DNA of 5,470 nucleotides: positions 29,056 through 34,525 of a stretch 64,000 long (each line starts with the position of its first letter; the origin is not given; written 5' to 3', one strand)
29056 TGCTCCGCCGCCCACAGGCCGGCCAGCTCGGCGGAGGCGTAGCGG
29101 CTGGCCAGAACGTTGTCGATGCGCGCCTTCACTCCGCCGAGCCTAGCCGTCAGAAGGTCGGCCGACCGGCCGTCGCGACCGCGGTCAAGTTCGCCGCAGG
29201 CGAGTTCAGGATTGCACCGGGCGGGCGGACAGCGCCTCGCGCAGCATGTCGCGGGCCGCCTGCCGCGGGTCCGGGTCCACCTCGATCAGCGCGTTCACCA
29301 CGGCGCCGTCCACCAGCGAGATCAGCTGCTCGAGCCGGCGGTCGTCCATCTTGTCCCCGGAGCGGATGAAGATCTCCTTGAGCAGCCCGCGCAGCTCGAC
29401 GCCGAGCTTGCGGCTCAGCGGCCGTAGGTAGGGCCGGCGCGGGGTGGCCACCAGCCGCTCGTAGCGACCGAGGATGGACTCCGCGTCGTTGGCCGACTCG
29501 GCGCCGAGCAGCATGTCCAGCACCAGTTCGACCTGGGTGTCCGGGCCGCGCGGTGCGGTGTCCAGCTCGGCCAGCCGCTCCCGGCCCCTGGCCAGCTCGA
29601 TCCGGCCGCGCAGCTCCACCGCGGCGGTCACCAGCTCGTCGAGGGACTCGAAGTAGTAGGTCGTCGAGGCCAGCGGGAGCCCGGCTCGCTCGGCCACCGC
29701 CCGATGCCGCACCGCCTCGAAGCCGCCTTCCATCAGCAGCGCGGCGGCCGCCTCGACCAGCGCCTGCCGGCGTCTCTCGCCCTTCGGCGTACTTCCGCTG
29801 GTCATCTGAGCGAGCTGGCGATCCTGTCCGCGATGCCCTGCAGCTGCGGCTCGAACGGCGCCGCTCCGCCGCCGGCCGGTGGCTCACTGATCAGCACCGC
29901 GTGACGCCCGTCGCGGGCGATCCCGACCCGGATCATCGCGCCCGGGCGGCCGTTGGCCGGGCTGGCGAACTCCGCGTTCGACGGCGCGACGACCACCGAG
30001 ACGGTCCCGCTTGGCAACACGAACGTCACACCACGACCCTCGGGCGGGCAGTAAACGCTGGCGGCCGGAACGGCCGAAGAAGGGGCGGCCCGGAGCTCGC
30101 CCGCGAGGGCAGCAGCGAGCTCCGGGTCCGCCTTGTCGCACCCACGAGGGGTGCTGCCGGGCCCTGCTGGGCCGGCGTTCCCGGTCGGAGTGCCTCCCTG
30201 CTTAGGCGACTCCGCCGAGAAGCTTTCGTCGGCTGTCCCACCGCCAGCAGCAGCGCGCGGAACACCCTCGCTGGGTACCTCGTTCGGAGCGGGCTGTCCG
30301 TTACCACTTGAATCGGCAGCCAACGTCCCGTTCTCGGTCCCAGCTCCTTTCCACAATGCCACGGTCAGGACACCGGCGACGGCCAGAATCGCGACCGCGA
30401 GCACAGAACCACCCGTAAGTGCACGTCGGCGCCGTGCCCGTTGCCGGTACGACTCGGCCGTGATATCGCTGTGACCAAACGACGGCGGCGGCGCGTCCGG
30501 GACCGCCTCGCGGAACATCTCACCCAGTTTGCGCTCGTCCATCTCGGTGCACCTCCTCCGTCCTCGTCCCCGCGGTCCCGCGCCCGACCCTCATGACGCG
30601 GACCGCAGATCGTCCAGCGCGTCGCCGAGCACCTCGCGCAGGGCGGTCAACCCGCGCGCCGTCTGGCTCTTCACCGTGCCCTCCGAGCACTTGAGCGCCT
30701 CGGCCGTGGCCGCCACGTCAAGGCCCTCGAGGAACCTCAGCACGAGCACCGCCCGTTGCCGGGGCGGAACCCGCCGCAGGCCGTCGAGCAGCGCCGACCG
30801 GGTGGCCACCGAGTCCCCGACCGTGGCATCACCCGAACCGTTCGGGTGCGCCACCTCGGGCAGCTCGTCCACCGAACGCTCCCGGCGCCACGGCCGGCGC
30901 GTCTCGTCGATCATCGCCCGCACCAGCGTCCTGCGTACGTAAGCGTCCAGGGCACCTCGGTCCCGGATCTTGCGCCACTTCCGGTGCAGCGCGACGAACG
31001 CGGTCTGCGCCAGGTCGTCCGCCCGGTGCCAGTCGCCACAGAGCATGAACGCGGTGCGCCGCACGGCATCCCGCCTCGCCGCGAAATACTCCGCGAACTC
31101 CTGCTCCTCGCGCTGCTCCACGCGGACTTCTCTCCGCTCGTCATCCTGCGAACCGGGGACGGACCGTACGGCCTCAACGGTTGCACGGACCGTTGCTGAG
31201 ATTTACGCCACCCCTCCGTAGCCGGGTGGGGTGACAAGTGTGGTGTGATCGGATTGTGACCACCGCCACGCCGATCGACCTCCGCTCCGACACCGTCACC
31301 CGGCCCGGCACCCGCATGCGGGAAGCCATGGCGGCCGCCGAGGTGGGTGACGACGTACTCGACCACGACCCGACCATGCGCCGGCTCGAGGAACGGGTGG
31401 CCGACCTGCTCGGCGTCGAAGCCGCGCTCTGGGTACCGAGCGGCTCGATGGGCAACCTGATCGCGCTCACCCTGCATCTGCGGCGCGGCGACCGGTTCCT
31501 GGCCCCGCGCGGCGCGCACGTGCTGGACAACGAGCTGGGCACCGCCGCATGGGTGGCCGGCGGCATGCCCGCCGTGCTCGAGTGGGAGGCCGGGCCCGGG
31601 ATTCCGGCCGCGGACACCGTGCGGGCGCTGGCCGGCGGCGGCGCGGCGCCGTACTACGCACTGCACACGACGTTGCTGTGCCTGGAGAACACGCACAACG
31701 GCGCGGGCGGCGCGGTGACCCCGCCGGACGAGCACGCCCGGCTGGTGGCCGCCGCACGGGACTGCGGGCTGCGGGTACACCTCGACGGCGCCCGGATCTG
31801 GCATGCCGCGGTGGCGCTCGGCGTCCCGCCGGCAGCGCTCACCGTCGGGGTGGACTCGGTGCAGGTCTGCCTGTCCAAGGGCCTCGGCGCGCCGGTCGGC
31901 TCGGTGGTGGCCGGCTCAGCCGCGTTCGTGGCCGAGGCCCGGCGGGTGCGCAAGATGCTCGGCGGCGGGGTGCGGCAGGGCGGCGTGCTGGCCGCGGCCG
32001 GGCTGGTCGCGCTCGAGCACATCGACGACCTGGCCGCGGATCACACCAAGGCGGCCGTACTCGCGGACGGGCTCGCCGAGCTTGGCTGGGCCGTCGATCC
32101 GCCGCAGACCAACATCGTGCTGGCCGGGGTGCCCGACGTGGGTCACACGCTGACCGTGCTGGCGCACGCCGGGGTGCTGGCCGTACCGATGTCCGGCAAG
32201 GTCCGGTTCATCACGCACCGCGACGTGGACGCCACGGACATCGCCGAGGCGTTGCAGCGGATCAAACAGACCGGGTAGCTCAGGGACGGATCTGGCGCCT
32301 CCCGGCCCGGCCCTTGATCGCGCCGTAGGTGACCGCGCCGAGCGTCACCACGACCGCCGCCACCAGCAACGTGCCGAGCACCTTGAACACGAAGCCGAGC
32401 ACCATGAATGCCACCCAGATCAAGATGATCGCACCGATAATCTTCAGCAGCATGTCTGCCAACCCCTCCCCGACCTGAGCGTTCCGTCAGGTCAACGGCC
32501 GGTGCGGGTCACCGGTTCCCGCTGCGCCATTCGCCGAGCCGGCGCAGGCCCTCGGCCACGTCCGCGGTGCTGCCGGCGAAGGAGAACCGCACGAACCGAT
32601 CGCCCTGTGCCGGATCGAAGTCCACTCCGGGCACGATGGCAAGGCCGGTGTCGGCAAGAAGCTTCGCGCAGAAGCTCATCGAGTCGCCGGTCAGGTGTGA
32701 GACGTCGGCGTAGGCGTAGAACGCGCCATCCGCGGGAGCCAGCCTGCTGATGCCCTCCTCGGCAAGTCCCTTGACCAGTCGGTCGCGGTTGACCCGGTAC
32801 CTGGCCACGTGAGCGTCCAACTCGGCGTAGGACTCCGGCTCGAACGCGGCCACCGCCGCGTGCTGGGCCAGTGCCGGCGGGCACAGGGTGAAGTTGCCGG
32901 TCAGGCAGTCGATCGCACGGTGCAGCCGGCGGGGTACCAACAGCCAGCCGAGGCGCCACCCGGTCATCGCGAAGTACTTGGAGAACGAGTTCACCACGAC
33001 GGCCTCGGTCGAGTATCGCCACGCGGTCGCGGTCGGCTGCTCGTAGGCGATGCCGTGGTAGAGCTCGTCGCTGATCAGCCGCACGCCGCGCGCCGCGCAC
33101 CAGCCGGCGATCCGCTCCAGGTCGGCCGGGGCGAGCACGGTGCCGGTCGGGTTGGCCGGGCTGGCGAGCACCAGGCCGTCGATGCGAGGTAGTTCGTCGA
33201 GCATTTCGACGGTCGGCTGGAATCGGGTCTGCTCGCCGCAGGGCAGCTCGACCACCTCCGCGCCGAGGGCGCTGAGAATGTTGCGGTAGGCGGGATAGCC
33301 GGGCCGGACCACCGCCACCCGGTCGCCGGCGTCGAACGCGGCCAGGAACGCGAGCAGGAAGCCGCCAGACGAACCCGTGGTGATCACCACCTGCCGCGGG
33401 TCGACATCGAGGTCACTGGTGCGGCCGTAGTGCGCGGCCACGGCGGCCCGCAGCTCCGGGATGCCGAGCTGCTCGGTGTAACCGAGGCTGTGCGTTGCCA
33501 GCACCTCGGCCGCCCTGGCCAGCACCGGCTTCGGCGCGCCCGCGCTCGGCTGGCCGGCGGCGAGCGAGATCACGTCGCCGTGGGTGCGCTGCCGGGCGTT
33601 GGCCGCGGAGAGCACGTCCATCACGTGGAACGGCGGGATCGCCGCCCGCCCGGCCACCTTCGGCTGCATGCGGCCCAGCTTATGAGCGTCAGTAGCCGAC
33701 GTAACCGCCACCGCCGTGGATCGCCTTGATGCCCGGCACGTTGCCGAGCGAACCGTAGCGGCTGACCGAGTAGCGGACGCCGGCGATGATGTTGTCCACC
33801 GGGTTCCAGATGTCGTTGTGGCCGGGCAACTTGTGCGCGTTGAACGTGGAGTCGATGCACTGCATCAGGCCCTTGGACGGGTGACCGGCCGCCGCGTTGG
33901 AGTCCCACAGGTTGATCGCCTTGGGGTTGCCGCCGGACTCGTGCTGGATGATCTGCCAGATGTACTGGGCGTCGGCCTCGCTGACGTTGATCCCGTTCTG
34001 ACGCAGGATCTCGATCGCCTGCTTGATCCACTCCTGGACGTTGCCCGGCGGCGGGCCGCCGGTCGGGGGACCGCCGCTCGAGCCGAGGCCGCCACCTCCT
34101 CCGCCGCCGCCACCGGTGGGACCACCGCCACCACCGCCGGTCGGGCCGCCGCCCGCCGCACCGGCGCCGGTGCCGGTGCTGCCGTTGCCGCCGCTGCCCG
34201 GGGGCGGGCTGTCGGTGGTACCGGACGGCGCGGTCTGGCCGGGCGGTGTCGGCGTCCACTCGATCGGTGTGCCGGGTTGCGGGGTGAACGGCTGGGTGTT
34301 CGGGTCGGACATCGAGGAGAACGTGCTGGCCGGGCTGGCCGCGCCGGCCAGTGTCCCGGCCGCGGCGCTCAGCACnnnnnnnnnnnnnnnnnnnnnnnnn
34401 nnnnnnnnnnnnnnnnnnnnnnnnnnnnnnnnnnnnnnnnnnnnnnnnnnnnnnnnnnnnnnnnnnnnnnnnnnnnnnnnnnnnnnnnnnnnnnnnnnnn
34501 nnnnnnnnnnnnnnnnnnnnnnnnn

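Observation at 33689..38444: Orphan ESX/type VII substrate island without secretion-machinery genes, wedged between purD and an aminotransferase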

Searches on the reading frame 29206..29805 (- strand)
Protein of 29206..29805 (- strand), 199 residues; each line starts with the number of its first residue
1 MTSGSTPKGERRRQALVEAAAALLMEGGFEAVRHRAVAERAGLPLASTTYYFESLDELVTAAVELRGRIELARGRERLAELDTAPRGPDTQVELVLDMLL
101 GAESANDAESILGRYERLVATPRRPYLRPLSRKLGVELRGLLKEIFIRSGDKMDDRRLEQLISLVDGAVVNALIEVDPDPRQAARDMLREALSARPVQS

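Call 38: search_protein_families(library=ncbifam, proteins=[window:29206-29805:-], max_evalue=0.001)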
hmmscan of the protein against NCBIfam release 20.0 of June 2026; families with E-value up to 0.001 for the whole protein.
window:29206-29805:- (199 aa): 8 families
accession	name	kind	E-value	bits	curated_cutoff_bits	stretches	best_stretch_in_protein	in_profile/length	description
NF033703.1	transcr_KstR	equivalog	1.9e-08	34.1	280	1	6-99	3-91/185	cholesterol catabolism transcriptional regulator KstR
TIGR03384.1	betaine_BetI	equivalog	5.2e-07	29.5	201.3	1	11-64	8-61/189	choline-binding transcriptional repressor BetI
NF008587.1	PRK11552.1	equivalog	1.2e-06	28.4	365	1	6-63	2-58/213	transcriptional regulator CecR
NF053516.1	TranRepPrsAVib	equivalog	3.2e-05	23.8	300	1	12-82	7-77/208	TetR family transcriptional repressor PsrA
NF001978.0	PRK00767.1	equivalog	9.3e-05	22.3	118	1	12-64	10-62/197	transcriptional regulator BetI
NF041196.1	ScbR_bind_reg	equivalog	0.00023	21.4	150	1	10-65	5-60/191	ScbR family autoregulator-binding transcription factor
NF037937.1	septum_RefZ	equivalog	0.00038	20.4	180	1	13-57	1-45/195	forespore capture DNA-binding protein RefZ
NF008402.0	PRK11202.1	equivalog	0.00049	19.9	151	1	10-67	10-68/211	HTH-type transcriptional repressor FabR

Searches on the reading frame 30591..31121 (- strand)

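Call 38: search_protein_families(library=ncbifam, proteins=[window:30591-31121:-], max_evalue=0.001)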
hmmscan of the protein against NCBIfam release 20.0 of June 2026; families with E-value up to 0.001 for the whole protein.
window:30591-31121:- (176 aa): 72 families (the best 25 are shown)
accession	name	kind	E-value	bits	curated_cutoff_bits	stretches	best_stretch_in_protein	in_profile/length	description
TIGR02983.1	SigE-fam_strep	subfamily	3.8e-46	156.9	141.55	1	3-165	2-158/162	SigE family RNA polymerase sigma factor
NF006550.0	PRK09047.1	equivalog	2e-19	69.8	173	1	9-167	14-189/194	RNA polymerase sigma factor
TIGR02937.1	sigma70-ECF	superfamily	3.1e-19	69.2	42.9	1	9-164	3-164/165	sigma-70 family RNA polymerase sigma factor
NF007225.0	PRK09643.1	equivalog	3.9e-19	69.2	190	1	5-168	25-185/204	RNA polymerase sigma factor SigM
TIGR02989.1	Sig-70_gvs1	subfamily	1.4e-15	57.6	124.55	1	8-162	2-155/158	RNA polymerase sigma-70 factor, Rhodopirellula/Verrucomicrobium family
NF009172.0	PRK12519.1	subfamily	1.8e-15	57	222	1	18-168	40-192/194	RNA polymerase sigma factor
NF004113.0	PRK05602.1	equivalog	4.9e-15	55.7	208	1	3-167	41-203/211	RNA polymerase sigma factor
NF009176.0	PRK12524.1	equivalog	7.3e-15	55.3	264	1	21-166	40-185/196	RNA polymerase sigma factor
NF007227.0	PRK09645.1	subfamily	1.5e-14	54.3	202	1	2-166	8-171/177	sigma-70 family RNA polymerase sigma factor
NF058625.1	sigma_PG0214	equivalog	8.1e-13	48.4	130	1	6-165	3-161/170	GFO_1088 family ECF-type sigma factor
NF009164.0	PRK12511.1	equivalog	9.5e-13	48.1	185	1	18-164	15-158/182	RNA polymerase sigma factor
TIGR02960.1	SigX5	hypoth_equivalog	2.7e-12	46.5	264.75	1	90-174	115-199/322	RNA polymerase sigma-70 factor, TIGR02960 family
NF007229.0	PRK09647.1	equivalog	2.8e-12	46.5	265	1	13-168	50-205/220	RNA polymerase sigma factor SigE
NF009171.0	PRK12518.1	equivalog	3.3e-12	46.6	208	1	3-165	23-184/191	RNA polymerase sigma factor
NF009166.1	PRK12513.1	equivalog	5.2e-12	45.9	206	1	8-167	23-188/193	RNA polymerase sigma factor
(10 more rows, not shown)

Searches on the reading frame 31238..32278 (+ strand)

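Call 38: search_protein_families(library=ncbifam, proteins=[window:31238-32278:+], max_evalue=0.001)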
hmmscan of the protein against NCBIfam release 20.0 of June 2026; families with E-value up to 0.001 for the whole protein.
window:31238-32278:+ (346 aa): 3 families
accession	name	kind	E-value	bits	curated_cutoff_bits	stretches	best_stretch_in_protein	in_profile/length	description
NF041359.1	GntG_guanitoxin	subfamily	1.5e-102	343.2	230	1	12-343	5-342/343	GntG family PLP-dependent aldolase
NF007825.0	PRK10534.1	equivalog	1.5e-74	251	312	1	13-341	2-326/333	low-specificity L-threonine aldolase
NF004650.0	PRK05994.1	equivalog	0.00042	19.2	667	0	44-91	62-109/427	O-acetylhomoserine aminocarboxypropyltransferase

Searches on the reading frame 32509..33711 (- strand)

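Call 3: search_protein_families(library=pfam, proteins=[window:32509-33711:-], max_evalue=0.1)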
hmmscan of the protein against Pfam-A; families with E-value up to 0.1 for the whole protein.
window:32509-33711:- (400 aa): 1 family
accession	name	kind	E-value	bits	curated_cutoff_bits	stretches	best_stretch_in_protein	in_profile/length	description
PF00155.27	Aminotran_1_2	-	1.3e-59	202.7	19.7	1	46-392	2-361/361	Aminotransferase class I and II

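Call 38: search_protein_families(library=ncbifam, proteins=[window:32509-33711:-], max_evalue=0.001)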
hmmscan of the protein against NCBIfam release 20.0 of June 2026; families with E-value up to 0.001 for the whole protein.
window:32509-33711:- (400 aa): 73 families (the best 25 are shown)
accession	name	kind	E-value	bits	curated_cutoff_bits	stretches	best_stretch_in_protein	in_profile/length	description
NF006514.0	PRK08960.1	equivalog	6.9e-106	354.3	554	1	22-392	9-381/388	pyridoxal phosphate-dependent aminotransferase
NF005601.0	PRK07337.1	equivalog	8.2e-101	337.9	496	1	19-394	8-390/394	pyridoxal phosphate-dependent aminotransferase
NF041364.1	GntC_guanitoxin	equivalog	1.3e-70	238.1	415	1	48-394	1-355/356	guanitoxin biosynthesis PLP-dependent (S)-gamma-hydroxy-L-arginine cyclodehydratase GntC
NF004770.0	PRK06108.1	subfamily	2.3e-67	227.5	422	1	28-395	23-391/396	pyridoxal phosphate-dependent aminotransferase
NF041091.1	asp_aminotase_Arch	equivalog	6e-64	216.2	550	1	25-395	7-374/376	aspartate aminotransferase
NF005817.0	PRK07683.1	equivalog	5e-55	186.8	575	1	43-395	26-380/387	aminotransferase A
NF006488.0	PRK08912.1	equivalog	6.1e-54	183.4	498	1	44-397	25-385/387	aminotransferase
NF005732.0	PRK07550.1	equivalog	1.1e-52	179.4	366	1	24-392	13-384/389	aminotransferase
NF005855.0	PRK07777.1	equivalog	6.1e-51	173.9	553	1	40-396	23-388/391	pyridoxal phosphate-dependent aminotransferase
TIGR03540.1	DapC_direct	equivalog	7e-51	173.3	593.25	1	24-393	8-381/383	LL-diaminopimelate aminotransferase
NF005816.0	PRK07682.1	equivalog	1.6e-50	171.8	620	1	46-393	30-380/390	aminotransferase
NF004975.0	PRK06348.1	equivalog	1.5e-49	169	549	1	32-392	16-379/384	pyridoxal phosphate-dependent aminotransferase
NF006756.0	PRK09276.1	subfamily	2e-48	165.3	507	1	24-394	10-384/387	LL-diaminopimelate aminotransferase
NF005588.0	PRK07309.1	equivalog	1.4e-47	162.5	576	1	46-395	31-385/391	pyridoxal phosphate-dependent aminotransferase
NF004769.0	PRK06107.1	equivalog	2.8e-46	158.1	617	1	38-364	26-369/402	aspartate transaminase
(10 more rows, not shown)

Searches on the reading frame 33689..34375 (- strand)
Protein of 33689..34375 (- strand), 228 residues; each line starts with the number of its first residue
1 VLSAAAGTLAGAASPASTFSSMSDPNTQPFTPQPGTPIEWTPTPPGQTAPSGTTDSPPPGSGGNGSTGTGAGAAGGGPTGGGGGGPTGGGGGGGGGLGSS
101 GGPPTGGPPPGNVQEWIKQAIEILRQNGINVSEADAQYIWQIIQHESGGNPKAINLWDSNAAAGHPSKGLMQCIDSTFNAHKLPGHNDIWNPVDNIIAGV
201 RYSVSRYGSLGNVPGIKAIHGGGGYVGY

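Call 3: search_protein_families(library=pfam, proteins=[window:33689-34375:-], max_evalue=0.1)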
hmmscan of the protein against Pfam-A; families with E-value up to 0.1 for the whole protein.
window:33689-34375:- (228 aa): 1 family
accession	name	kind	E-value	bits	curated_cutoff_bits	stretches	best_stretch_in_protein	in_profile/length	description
PF01464.25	SLT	-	1.5e-12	47.6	21.3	1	133-212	11-85/117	Transglycosylase SLT domain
